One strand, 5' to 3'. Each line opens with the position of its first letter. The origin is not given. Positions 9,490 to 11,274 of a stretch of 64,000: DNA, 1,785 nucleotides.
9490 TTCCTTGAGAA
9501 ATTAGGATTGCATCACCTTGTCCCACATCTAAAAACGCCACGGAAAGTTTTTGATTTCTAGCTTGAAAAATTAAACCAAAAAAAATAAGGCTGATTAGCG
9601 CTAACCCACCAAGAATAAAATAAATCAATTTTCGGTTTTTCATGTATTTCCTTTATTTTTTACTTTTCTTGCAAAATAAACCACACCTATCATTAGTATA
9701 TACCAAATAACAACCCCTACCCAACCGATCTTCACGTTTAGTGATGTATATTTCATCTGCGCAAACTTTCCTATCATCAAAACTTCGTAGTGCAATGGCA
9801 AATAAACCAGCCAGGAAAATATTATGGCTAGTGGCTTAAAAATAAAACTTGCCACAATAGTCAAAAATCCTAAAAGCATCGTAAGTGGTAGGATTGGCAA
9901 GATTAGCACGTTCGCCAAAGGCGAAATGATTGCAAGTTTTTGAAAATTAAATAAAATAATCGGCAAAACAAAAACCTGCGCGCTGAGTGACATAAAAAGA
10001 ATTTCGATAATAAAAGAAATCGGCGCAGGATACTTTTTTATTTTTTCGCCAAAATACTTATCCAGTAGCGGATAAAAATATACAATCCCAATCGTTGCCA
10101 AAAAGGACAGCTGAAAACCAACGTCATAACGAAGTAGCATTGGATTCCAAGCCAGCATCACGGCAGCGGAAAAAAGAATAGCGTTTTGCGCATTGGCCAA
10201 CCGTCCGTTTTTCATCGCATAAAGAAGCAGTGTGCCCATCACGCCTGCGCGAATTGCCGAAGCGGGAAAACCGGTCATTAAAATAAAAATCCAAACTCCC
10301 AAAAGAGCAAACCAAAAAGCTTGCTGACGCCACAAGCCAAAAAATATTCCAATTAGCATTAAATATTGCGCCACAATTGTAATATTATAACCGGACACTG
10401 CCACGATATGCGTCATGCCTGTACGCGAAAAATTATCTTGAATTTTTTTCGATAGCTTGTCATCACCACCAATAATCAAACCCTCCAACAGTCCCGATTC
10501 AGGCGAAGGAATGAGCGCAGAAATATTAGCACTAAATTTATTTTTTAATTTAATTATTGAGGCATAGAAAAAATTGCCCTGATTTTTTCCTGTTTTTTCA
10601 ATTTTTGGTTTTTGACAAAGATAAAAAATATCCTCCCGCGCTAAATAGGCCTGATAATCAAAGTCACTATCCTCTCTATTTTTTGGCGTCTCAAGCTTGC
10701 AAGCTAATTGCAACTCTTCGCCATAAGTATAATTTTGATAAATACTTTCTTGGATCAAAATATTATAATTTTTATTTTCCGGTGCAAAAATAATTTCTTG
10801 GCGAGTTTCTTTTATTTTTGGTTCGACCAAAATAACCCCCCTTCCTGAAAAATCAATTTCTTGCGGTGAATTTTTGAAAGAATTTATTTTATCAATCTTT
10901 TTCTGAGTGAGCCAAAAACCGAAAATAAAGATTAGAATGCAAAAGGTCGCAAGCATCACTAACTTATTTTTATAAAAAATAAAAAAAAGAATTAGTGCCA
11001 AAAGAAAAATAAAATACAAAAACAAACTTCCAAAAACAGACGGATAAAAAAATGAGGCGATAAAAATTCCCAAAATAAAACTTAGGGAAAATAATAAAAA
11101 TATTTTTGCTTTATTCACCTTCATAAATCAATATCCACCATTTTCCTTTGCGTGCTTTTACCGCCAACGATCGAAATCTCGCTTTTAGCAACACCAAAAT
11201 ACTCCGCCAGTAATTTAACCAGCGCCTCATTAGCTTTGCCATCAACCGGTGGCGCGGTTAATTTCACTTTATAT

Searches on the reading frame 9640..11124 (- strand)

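Call 68: search_protein_families(library=pfam, proteins=[window:9640-11124:-], max_evalue=0.00001)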
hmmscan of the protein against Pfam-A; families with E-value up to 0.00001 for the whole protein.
window:9640-11124:- (494 aa): 2 families
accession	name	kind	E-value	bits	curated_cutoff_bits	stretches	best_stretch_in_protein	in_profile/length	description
PF03772.21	Competence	-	3.3e-53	181.2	23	1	216-486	1-267/270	Competence protein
PF13567.11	DUF4131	-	5.8e-11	42.8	31.6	1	35-168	7-155/165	Domain of unknown function (DUF4131)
